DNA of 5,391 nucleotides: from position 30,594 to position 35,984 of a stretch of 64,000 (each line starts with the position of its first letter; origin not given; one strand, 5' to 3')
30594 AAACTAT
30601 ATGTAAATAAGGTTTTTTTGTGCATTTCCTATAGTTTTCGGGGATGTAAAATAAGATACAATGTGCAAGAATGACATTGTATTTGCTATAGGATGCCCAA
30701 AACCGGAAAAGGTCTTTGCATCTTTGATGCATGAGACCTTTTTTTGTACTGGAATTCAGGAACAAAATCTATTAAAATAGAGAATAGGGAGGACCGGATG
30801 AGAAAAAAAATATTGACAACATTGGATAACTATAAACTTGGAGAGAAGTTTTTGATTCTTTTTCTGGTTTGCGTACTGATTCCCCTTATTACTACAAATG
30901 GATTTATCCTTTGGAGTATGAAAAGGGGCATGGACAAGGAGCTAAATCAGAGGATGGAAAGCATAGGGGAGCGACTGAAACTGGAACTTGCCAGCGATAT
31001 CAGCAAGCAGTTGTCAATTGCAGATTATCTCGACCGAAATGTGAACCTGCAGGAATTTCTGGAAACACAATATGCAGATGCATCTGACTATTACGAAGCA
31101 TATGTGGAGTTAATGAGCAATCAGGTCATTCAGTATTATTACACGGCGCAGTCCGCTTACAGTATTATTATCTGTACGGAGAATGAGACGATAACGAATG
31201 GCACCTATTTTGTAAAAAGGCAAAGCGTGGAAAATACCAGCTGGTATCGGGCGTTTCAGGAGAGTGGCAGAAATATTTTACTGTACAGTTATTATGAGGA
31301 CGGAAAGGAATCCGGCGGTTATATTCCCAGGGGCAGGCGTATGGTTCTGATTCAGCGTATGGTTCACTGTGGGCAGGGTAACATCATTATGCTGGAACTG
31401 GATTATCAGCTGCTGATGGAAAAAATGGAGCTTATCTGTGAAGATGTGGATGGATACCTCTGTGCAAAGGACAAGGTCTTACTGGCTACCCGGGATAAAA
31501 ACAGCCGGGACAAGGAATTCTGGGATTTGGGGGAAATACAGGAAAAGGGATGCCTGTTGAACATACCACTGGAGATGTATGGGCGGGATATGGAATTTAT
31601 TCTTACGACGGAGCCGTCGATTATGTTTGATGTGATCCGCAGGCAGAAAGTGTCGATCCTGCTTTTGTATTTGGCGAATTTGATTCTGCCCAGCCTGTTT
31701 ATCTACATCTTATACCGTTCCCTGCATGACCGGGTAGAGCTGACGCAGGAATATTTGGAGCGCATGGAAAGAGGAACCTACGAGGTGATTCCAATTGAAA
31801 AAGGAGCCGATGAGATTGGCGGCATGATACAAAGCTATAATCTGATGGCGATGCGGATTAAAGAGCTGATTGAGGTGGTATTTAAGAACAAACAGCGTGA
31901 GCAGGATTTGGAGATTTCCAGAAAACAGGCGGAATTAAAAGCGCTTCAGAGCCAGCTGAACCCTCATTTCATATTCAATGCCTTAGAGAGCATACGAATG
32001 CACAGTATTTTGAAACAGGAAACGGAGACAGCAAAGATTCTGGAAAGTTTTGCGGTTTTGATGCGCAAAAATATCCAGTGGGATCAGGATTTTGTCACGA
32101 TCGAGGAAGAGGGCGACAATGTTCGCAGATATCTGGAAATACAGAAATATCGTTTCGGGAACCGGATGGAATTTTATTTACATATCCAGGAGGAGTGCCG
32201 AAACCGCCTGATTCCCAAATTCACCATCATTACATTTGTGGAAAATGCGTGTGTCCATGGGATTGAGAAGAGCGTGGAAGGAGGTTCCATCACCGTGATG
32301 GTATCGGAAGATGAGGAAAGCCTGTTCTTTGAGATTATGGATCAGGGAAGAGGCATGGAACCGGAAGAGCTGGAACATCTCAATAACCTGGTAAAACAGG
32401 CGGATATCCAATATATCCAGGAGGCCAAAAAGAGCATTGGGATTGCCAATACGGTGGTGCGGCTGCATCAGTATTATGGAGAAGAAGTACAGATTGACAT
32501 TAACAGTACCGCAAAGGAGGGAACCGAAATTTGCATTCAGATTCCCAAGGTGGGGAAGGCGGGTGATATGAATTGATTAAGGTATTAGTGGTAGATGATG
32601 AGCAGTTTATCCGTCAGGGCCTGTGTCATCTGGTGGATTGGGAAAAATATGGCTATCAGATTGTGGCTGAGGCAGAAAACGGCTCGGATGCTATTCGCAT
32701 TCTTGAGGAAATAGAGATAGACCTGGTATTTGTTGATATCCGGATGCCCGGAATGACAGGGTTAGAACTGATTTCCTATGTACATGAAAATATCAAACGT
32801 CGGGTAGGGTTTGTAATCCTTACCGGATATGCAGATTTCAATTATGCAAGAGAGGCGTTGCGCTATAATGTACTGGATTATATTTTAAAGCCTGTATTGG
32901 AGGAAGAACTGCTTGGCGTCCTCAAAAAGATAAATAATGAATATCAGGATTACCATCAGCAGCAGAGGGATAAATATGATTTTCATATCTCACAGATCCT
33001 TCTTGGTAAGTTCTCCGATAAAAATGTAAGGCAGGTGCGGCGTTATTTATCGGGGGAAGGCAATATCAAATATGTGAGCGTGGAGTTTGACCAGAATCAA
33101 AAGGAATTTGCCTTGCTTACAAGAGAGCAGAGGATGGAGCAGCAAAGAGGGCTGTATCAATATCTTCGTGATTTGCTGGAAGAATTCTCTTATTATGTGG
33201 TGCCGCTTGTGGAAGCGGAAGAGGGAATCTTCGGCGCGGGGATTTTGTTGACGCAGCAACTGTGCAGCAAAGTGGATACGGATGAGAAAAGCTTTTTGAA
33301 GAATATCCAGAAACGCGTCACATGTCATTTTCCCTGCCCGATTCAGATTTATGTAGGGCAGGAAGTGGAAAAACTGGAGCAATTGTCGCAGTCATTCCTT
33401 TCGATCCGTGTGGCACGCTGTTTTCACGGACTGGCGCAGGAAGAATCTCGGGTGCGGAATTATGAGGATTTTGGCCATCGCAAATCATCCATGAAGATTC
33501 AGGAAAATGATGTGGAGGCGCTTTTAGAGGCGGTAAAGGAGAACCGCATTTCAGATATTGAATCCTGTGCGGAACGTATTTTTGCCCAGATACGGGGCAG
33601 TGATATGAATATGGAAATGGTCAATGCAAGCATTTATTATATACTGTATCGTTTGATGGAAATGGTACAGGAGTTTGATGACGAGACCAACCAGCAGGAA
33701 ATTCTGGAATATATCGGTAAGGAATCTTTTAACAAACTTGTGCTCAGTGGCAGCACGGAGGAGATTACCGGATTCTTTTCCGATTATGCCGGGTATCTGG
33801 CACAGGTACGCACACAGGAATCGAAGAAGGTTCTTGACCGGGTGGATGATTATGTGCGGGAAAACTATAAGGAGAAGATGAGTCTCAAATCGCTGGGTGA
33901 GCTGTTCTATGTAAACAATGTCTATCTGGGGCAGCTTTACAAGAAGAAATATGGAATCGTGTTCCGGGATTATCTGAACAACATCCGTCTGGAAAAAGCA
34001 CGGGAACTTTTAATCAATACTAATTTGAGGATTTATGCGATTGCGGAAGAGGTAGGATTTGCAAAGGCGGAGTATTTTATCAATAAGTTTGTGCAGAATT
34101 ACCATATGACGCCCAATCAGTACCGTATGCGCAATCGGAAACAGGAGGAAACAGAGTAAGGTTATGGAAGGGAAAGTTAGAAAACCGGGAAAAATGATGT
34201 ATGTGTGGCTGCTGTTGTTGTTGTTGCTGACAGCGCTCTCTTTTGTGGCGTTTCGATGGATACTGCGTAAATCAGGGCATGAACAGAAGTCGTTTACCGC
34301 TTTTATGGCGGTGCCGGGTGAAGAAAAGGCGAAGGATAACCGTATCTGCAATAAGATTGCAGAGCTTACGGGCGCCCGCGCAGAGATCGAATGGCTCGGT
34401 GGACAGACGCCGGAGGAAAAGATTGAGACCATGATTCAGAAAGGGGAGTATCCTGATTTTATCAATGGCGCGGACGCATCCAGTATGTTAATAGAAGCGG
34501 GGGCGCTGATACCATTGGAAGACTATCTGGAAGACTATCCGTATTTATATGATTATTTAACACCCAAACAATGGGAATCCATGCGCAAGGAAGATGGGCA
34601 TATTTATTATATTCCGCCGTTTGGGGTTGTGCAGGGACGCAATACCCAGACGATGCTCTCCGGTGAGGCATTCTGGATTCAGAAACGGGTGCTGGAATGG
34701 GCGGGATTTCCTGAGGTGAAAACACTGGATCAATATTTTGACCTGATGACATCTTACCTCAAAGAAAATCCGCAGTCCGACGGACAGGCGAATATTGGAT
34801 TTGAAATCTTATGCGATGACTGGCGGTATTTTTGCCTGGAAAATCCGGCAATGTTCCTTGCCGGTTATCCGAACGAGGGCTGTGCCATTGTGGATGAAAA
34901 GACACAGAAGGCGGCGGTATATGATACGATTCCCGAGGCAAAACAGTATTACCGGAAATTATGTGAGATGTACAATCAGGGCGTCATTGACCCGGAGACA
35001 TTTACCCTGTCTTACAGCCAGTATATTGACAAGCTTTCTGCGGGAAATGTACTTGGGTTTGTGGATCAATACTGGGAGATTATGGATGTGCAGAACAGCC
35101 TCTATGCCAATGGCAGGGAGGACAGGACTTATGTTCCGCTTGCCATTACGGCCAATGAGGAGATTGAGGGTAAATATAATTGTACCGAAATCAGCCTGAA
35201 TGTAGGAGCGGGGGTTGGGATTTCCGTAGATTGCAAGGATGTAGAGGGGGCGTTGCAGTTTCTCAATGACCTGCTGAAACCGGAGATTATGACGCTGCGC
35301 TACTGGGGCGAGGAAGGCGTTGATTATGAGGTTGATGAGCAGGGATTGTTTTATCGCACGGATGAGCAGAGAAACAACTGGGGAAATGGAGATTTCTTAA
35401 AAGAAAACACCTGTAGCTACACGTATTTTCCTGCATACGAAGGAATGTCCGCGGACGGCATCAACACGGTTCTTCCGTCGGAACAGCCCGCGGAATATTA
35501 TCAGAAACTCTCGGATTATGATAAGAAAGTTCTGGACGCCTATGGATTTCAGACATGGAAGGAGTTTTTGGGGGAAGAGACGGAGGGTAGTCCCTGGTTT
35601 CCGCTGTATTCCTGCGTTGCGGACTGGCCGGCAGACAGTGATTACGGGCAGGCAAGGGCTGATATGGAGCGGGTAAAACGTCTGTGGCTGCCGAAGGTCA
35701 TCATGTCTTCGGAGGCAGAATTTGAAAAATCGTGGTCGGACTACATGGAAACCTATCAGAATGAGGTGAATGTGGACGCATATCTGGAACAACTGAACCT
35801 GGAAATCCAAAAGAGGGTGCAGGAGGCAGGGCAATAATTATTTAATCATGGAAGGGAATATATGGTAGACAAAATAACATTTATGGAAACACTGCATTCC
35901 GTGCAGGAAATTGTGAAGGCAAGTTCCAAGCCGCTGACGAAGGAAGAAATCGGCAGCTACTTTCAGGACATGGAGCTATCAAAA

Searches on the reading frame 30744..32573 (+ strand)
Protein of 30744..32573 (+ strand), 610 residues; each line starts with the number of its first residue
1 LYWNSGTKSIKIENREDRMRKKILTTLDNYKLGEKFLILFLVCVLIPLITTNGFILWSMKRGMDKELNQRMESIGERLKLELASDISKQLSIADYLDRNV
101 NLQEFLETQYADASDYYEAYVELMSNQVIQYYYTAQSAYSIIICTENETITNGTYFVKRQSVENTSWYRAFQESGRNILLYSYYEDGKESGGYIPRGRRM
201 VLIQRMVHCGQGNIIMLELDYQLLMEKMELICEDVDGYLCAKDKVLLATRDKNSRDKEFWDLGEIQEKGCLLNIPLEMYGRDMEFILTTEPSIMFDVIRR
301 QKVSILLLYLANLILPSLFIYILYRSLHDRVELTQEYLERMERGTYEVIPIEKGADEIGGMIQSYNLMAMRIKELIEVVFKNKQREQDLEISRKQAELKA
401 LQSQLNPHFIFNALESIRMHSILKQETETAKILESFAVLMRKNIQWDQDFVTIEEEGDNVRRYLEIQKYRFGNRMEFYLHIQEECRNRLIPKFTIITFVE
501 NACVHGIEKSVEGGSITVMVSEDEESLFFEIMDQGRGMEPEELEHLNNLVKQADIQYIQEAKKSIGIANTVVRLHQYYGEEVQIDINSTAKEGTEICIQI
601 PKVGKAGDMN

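Call 65: search_protein_families(library=pfam, proteins=[window:30744-32573:+], max_evalue=0.00001)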
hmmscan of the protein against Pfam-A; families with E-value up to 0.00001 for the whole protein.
window:30744-32573:+ (610 aa): 2 families
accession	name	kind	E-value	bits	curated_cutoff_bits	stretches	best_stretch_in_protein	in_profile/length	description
PF06580.19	His_kinase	-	5.2e-24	84.7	25.2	1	396-475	1-81/81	Histidine kinase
PF02518.31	HATPase_c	-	2.9e-08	34.6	26.4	1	498-602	9-109/111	Histidine kinase-, DNA gyrase B-, and HSP90-like ATPase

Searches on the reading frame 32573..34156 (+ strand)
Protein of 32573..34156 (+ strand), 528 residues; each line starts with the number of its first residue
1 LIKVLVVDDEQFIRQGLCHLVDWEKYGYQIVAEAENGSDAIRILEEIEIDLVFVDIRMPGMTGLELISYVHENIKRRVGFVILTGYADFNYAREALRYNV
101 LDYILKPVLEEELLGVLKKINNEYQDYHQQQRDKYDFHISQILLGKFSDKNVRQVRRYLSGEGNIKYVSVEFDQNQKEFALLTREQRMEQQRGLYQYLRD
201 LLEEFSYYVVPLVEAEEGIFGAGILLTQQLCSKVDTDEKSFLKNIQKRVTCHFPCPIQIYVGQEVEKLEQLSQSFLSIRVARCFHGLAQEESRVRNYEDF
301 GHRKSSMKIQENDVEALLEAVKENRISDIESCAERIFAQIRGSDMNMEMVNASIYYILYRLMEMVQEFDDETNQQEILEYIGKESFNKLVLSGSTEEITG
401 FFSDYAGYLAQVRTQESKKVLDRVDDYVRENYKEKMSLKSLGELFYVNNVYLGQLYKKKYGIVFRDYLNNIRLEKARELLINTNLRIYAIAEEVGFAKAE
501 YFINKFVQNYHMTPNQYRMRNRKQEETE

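Call 65: search_protein_families(library=pfam, proteins=[window:32573-34156:+], max_evalue=0.00001)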
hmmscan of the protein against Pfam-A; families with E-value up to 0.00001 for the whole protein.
window:32573-34156:+ (528 aa): 3 families
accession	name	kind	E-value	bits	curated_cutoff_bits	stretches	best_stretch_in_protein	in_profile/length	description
PF00072.30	Response_reg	-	1.3e-24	86.9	30.2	1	4-116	1-109/111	Response regulator receiver domain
PF12833.13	HTH_18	-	4.7e-17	62.5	33.6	1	447-519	7-79/80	Helix-turn-helix domain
PF00165.29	HTH_AraC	-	1.8e-07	31.6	26.6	0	482-518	6-41/42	Bacterial regulatory helix-turn-helix proteins, AraC family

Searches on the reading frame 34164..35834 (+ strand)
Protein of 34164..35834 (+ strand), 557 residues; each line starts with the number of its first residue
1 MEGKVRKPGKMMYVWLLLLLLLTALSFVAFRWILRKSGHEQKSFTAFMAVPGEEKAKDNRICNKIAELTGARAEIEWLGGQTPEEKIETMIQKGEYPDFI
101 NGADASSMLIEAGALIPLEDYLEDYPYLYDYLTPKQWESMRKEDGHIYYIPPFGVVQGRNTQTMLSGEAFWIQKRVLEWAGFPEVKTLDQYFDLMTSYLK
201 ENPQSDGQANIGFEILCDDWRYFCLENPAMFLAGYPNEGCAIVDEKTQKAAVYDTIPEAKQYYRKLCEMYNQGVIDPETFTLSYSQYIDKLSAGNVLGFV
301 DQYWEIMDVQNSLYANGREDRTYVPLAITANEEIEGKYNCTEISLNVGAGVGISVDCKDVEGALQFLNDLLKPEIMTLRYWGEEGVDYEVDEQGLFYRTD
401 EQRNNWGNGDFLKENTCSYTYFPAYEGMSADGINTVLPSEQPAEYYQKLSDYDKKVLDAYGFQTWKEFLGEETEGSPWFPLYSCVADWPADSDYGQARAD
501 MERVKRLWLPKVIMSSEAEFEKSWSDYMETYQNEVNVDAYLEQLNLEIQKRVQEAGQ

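Call 65: search_protein_families(library=pfam, proteins=[window:34164-35834:+], max_evalue=0.00001)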
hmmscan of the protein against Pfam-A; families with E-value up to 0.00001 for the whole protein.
window:34164-35834:+ (557 aa): 1 family
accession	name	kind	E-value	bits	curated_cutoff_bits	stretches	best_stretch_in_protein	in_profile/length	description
PF01547.30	SBP_bac_1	-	2.3e-08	34.8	26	0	69-151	22-107/307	Bacterial extracellular solute-binding protein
